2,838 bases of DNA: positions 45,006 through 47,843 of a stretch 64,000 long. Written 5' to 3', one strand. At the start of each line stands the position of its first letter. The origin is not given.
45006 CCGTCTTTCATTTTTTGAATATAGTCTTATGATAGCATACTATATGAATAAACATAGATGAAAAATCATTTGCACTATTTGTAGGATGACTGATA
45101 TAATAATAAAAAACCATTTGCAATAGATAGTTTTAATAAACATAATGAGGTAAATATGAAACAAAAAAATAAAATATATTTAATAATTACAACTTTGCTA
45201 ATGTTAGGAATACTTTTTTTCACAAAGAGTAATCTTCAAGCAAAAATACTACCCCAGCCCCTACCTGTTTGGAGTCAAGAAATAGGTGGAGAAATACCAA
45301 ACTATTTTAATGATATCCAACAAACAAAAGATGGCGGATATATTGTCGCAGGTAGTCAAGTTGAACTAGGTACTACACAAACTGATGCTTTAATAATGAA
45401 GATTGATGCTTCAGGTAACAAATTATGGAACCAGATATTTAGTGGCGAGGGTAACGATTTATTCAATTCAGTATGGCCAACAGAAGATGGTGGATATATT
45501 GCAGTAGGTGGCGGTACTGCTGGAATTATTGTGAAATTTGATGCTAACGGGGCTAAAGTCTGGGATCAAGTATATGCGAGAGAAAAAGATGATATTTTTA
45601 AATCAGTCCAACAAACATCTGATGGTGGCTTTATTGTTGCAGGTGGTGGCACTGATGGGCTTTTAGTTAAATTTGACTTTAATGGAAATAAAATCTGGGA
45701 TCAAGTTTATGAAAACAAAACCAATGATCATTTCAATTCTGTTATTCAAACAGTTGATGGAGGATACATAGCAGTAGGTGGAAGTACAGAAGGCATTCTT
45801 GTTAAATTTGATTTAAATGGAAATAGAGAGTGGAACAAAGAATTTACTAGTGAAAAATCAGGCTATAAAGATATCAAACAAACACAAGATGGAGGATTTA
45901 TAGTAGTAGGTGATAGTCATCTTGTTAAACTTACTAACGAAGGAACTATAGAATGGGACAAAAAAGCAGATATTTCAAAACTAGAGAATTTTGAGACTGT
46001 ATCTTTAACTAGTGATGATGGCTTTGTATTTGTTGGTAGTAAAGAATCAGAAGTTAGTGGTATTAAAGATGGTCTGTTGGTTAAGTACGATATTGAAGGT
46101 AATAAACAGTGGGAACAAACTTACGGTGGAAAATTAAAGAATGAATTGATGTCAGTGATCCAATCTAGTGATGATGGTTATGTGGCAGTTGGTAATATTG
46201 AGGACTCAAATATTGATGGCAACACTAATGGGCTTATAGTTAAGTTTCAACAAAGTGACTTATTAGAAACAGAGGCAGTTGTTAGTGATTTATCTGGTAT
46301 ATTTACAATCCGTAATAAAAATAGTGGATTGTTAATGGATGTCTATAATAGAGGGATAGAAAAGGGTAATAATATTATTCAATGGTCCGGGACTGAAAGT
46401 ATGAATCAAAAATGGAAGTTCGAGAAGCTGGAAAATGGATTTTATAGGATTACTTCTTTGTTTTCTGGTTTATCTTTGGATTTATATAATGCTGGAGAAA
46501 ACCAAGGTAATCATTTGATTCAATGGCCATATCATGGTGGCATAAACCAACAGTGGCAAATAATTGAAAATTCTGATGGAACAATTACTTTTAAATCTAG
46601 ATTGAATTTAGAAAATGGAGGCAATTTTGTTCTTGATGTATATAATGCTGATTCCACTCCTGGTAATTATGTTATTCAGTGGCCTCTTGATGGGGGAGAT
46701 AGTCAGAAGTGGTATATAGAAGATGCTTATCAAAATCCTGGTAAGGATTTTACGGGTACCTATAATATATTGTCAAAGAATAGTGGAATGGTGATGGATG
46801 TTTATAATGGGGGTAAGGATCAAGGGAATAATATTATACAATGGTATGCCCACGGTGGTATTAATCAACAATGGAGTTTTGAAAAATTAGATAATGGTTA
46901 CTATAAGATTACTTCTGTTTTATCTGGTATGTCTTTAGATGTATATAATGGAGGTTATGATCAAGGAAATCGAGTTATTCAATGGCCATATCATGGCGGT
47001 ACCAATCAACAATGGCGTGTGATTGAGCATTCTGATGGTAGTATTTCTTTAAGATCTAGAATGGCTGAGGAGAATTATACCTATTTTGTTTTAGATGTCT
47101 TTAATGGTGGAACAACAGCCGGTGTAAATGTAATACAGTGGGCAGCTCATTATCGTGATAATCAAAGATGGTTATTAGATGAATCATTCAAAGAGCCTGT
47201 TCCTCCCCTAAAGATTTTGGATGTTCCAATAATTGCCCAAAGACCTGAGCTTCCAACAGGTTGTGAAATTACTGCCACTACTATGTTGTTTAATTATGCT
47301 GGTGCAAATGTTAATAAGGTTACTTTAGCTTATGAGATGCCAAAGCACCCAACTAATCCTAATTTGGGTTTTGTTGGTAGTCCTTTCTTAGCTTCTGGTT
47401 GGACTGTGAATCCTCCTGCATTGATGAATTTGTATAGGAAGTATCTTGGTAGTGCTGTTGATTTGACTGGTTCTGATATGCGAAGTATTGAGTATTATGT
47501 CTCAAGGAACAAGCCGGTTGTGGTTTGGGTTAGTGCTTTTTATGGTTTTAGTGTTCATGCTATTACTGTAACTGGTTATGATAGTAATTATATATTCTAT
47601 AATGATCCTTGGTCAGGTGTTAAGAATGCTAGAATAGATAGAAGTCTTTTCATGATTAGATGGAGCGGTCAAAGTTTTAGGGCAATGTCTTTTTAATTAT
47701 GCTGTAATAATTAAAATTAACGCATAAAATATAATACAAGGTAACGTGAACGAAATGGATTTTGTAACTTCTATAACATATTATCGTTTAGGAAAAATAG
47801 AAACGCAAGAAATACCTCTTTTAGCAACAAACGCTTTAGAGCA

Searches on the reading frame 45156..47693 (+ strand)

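Call 79: search_protein_families(library=pfam, proteins=[window:45156-47693:+], max_evalue=0.000001)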
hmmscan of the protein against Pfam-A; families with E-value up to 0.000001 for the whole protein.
window:45156-47693:+ (846 aa): 4 families
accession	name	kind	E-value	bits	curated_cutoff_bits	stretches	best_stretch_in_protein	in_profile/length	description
PF14200.12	RicinB_lectin_2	-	1.3e-67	224.9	25.6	4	570-662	2-89/89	Ricin-type beta-trefoil lectin domain-like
PF13529.12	Peptidase_C39_2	-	1.4e-31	110.5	24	1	688-819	1-143/143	Peptidase_C39 like family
PF00652.28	Ricin_B_lectin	-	1.2e-30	106.7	29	2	536-672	3-126/126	Ricin-type beta-trefoil lectin domain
PF13360.13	PQQ_2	-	1.2e-14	55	27.6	1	78-300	3-219/233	Outer membrane protein assembly factor BamB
